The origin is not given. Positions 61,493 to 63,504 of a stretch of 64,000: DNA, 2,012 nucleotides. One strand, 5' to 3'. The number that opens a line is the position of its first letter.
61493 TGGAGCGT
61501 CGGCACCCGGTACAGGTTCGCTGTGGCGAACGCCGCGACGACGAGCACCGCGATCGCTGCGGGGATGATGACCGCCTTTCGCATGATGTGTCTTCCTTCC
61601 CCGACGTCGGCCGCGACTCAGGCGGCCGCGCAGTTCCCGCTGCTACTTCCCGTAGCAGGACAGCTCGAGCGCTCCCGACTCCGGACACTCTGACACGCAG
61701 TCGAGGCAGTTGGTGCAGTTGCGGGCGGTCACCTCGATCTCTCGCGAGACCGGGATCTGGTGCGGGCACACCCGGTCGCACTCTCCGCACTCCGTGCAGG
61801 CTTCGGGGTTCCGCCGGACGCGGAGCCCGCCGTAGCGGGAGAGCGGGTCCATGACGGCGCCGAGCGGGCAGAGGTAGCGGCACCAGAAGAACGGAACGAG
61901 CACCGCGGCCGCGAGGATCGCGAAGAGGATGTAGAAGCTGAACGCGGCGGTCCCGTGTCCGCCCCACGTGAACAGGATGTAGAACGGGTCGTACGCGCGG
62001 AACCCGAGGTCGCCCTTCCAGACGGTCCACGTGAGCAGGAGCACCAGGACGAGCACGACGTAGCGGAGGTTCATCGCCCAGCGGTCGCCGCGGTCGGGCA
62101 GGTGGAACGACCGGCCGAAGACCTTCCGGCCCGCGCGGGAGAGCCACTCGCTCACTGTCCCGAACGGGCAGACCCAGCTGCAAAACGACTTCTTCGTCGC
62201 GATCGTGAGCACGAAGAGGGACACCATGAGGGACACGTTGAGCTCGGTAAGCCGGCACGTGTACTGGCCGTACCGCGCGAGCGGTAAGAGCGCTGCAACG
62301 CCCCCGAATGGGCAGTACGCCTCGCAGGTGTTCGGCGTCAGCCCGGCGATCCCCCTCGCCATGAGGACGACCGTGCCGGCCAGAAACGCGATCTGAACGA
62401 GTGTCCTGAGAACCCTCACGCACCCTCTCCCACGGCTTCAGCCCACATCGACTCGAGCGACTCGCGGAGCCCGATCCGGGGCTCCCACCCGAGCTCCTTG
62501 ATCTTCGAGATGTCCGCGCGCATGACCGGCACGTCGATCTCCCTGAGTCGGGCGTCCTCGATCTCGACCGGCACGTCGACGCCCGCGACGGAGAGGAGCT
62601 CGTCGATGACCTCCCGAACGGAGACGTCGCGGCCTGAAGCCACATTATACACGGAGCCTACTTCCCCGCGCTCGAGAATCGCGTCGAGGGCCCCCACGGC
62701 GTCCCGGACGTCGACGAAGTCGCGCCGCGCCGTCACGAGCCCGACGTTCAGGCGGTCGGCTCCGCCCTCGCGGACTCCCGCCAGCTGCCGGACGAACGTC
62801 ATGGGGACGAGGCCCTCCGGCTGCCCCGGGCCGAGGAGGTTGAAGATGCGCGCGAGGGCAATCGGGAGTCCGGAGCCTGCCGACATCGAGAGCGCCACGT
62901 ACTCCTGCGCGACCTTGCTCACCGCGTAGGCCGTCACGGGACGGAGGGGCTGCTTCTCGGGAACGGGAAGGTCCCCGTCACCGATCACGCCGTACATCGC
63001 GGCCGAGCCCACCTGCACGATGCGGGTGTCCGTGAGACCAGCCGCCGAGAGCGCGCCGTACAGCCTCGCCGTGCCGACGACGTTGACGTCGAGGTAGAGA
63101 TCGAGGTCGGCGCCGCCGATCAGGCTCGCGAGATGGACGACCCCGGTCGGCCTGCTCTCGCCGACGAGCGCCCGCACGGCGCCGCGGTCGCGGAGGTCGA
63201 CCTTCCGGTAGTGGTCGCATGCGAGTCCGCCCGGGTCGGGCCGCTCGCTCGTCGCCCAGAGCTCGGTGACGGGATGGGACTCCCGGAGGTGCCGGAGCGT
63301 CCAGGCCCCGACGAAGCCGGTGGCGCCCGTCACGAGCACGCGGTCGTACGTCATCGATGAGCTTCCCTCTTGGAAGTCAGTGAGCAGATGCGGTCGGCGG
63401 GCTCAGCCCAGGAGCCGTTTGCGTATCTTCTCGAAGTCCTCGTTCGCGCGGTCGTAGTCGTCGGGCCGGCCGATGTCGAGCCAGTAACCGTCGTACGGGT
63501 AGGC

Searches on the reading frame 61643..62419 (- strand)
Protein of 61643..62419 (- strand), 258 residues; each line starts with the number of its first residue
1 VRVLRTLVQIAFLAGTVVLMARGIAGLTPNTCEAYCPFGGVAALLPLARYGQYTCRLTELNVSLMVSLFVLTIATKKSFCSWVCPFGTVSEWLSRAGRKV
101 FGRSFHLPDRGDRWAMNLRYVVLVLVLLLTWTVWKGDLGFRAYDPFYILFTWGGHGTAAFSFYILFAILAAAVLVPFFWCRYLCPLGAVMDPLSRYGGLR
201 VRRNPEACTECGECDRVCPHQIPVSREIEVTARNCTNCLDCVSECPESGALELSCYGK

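Call 83: search_protein_families(library=pfam, proteins=[window:61643-62419:-], max_evalue=0.00001)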
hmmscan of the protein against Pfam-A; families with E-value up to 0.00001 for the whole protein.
window:61643-62419:- (258 aa): 6 families
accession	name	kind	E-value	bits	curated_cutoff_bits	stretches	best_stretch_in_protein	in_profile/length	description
PF12801.12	Fer4_5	-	8.5e-18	64.5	22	2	63-103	7-47/48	4Fe-4S binding domain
PF12837.12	Fer4_6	-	7.1e-09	35.6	25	0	228-250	2-23/24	4Fe-4S binding domain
PF13187.11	Fer4_9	-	9e-09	35.7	27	0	207-247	1-49/52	4Fe-4S dicluster domain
PF13237.11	Fer4_10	-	9.6e-09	35.5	25.5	1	201-246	2-53/53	4Fe-4S dicluster domain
PF12838.12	Fer4_7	-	2.9e-07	31.3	27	0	180-222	8-52/52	4Fe-4S dicluster domain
PF00037.32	Fer4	-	5.9e-07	29.5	21.1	0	203-221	3-21/24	4Fe-4S binding domain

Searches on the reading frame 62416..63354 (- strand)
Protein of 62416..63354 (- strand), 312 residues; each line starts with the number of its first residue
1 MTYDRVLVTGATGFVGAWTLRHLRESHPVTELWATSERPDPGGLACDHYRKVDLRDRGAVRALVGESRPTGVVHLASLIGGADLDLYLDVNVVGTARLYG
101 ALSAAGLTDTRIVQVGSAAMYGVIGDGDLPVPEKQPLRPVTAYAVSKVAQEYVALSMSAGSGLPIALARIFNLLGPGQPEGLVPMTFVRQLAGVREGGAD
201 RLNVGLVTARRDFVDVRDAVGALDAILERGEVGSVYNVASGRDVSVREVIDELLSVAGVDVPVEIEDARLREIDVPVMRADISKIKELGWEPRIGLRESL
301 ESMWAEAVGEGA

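Call 83: search_protein_families(library=pfam, proteins=[window:62416-63354:-], max_evalue=0.00001)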
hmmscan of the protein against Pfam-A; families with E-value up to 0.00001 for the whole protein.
window:62416-63354:- (312 aa): 3 families
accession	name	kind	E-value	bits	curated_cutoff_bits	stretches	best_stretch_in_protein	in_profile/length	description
PF16363.11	GDP_Man_Dehyd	-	9.1e-45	154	27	1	7-303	1-332/332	GDP-mannose 4,6 dehydratase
PF01370.27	Epimerase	-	6.1e-40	137.6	20.9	1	6-239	1-240/240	NAD dependent epimerase/dehydratase family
PF04321.23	RmlD_sub_bind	-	1.6e-06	27.9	27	1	5-156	2-138/287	RmlD substrate binding domain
